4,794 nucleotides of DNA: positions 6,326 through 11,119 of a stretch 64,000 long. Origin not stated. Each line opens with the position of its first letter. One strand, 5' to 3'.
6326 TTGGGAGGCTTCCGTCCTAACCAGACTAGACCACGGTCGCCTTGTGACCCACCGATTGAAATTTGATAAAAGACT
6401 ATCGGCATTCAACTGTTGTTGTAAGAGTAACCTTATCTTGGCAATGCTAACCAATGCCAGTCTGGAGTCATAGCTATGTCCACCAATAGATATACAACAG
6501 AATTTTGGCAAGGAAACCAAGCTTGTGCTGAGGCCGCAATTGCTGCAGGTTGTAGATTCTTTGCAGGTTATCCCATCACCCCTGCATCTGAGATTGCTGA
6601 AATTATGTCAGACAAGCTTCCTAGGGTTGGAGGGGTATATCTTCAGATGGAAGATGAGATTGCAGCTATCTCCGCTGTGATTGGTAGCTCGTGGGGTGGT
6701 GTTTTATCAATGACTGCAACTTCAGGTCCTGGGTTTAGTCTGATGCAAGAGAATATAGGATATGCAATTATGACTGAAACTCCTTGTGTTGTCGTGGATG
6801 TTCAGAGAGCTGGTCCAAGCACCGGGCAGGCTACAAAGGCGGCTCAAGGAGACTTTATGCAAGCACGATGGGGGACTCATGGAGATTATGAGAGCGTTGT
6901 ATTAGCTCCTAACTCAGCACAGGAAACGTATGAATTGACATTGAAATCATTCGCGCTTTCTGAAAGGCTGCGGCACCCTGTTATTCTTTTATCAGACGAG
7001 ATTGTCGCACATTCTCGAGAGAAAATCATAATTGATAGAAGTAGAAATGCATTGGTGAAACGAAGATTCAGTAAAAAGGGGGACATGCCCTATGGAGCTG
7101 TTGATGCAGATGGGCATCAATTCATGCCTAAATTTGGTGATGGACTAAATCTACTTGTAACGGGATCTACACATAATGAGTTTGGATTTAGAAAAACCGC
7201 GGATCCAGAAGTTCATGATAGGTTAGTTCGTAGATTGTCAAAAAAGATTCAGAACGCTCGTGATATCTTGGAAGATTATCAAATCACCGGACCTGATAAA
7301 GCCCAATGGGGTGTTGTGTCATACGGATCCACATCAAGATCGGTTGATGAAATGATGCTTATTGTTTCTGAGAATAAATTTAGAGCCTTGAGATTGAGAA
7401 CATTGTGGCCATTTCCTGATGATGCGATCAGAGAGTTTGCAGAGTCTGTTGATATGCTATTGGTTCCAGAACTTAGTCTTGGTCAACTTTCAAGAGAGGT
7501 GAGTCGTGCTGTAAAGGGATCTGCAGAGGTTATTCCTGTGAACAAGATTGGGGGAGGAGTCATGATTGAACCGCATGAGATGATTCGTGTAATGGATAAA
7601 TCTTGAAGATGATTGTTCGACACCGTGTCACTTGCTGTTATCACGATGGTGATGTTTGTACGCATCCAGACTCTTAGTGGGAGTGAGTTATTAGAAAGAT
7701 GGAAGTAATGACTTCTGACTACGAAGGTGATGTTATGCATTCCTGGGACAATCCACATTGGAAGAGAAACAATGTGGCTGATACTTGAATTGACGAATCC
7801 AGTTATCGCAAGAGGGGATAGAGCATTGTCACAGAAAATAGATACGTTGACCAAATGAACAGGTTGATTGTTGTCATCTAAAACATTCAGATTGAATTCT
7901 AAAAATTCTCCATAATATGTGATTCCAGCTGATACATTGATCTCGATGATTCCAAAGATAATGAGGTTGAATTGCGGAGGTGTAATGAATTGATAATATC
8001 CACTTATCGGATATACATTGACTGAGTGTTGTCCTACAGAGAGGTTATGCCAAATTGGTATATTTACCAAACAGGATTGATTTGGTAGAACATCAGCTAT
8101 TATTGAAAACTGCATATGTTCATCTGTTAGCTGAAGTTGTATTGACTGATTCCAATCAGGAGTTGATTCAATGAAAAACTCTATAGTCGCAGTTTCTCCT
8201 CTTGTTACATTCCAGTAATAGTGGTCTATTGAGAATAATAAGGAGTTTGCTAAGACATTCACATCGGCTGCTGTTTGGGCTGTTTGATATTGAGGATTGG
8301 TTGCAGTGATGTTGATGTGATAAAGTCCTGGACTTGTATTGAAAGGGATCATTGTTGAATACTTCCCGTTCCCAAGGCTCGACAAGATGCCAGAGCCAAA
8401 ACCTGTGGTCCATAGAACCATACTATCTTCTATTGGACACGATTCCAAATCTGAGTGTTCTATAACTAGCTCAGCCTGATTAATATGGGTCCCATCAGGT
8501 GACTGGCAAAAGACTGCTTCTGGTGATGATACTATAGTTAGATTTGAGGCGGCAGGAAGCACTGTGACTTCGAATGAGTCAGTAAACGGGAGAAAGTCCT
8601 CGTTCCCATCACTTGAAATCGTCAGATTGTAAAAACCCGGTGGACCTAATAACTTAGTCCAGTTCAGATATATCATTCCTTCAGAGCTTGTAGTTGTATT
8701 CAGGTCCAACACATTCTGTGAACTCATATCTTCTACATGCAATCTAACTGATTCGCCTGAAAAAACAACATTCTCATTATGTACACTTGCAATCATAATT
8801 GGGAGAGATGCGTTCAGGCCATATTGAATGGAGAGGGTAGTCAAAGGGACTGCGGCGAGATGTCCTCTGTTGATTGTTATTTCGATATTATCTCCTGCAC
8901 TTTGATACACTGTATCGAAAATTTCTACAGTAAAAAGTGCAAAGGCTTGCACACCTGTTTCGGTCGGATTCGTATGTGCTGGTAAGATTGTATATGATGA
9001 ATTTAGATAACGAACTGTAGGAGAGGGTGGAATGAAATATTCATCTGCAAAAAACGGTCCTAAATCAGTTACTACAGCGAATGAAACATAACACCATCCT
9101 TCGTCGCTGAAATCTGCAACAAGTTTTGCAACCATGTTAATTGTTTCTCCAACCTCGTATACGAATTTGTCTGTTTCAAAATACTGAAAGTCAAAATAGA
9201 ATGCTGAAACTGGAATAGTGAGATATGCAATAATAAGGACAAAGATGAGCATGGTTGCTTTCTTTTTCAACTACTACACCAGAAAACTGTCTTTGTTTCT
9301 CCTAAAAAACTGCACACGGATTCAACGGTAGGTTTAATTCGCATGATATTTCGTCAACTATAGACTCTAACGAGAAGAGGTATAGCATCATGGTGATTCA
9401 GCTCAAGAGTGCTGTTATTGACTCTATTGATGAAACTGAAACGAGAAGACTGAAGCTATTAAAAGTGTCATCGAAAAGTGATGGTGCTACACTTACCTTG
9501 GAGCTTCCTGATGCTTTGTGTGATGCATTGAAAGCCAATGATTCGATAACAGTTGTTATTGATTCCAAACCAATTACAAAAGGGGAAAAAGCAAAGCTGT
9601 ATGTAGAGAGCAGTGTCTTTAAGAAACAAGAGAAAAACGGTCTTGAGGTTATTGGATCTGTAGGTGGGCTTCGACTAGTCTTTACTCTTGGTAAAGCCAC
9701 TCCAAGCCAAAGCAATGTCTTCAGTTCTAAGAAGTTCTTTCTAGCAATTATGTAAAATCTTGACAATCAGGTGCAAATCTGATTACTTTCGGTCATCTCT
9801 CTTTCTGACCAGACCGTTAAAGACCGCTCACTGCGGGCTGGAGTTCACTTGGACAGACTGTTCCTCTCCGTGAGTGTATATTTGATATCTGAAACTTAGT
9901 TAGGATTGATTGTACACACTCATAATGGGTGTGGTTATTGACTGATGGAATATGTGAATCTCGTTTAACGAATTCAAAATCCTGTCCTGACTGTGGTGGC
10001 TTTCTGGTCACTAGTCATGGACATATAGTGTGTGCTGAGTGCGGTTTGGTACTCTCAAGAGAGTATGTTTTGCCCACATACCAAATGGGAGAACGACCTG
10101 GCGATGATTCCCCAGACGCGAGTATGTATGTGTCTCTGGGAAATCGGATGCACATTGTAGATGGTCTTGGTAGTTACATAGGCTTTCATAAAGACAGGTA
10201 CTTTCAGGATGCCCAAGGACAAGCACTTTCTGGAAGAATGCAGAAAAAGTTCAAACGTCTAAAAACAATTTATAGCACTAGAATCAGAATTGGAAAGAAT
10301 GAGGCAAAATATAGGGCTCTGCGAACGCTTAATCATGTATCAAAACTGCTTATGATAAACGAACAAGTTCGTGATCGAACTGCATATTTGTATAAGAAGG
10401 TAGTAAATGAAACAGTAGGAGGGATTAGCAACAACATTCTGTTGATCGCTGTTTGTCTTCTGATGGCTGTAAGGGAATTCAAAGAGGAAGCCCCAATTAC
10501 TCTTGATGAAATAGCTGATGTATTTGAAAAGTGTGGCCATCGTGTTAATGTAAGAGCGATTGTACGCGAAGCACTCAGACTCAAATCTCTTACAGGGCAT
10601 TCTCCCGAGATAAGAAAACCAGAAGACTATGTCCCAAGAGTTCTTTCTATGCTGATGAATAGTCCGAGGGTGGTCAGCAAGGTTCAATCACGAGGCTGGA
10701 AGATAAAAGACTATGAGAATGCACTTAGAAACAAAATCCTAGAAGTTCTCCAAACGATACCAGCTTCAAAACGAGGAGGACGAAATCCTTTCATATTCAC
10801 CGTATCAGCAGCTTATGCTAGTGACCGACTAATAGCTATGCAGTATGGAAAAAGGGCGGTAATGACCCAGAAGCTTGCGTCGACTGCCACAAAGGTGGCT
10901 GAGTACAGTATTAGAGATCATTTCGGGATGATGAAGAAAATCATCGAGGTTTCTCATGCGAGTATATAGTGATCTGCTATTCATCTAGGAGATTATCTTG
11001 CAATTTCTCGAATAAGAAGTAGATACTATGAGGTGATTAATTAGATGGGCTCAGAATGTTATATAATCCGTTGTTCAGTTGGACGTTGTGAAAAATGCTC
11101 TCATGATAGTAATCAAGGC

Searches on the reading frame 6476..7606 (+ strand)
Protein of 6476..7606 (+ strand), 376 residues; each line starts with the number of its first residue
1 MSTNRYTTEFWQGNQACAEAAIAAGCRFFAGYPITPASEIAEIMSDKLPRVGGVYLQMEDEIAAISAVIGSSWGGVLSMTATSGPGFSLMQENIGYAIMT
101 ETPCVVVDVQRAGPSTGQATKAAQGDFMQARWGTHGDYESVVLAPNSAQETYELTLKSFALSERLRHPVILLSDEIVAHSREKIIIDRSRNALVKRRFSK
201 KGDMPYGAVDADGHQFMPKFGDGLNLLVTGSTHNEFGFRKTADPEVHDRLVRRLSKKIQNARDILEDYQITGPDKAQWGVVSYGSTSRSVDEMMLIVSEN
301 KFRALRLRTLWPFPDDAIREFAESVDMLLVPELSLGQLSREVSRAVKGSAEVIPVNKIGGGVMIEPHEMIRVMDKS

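Call 21: search_protein_families(library=pfam, proteins=[window:6476-7606:+], max_evalue=1)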
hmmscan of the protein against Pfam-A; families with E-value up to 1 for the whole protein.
window:6476-7606:+ (376 aa): 3 families
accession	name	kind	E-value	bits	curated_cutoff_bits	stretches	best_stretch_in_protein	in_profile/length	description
PF01855.24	POR_N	-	3.8e-68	230.1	27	1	19-252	1-230/231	Pyruvate flavodoxin/ferredoxin oxidoreductase, thiamine diP-bdg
PF17147.9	PFOR_II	-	7.2e-13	49.2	27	1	276-367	1-100/102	Pyruvate:ferredoxin oxidoreductase core domain II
PF02776.23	TPP_enzyme_N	-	0.085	13.1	26.8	1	14-121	4-108/119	Thiamine pyrophosphate enzyme, N-terminal TPP binding domain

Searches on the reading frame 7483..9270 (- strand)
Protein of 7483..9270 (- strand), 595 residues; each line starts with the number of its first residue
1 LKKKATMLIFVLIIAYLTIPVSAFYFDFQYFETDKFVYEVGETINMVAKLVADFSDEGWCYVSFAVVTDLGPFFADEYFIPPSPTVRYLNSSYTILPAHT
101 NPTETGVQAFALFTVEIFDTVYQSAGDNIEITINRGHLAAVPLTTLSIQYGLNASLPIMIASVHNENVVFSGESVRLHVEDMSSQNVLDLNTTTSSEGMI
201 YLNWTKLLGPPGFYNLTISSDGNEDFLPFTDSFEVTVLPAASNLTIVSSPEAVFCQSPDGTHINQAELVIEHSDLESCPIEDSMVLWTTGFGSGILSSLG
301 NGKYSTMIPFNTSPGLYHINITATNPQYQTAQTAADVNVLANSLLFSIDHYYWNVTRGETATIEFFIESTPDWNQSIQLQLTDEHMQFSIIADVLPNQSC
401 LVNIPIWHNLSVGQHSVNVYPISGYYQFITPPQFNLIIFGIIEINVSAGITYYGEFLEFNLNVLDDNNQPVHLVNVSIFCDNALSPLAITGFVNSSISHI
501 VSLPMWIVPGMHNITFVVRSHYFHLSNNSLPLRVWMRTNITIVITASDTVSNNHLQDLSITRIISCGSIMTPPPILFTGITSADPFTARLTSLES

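Call 21: search_protein_families(library=pfam, proteins=[window:7483-9270:-], max_evalue=1)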
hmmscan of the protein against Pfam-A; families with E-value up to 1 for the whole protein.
window:7483-9270:- (595 aa): 1 family
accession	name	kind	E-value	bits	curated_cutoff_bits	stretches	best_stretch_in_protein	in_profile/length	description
PF00801.26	PKD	-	0.14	12.6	23.5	0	286-333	33-75/80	PKD domain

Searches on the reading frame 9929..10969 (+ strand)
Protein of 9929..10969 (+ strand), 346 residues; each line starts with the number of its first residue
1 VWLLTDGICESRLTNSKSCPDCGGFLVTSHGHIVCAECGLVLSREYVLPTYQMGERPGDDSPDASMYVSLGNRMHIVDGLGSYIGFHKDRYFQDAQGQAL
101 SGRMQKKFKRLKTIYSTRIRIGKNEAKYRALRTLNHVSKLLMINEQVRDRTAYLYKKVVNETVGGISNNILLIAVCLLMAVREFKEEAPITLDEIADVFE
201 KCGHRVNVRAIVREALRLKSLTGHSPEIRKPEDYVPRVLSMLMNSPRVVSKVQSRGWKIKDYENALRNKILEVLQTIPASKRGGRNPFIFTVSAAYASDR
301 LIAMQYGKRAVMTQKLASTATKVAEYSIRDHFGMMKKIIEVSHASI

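Call 77: search_protein_families(library=pfam, proteins=[window:9929-10969:+], max_evalue=0.00001)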
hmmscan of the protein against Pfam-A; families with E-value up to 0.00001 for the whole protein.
window:9929-10969:+ (346 aa): 1 family
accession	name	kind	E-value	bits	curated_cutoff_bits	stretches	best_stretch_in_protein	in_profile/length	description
PF00382.24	TFIIB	-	1.9e-06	28.2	23.6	0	129-199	7-75/92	Transcription factor TFIIB repeat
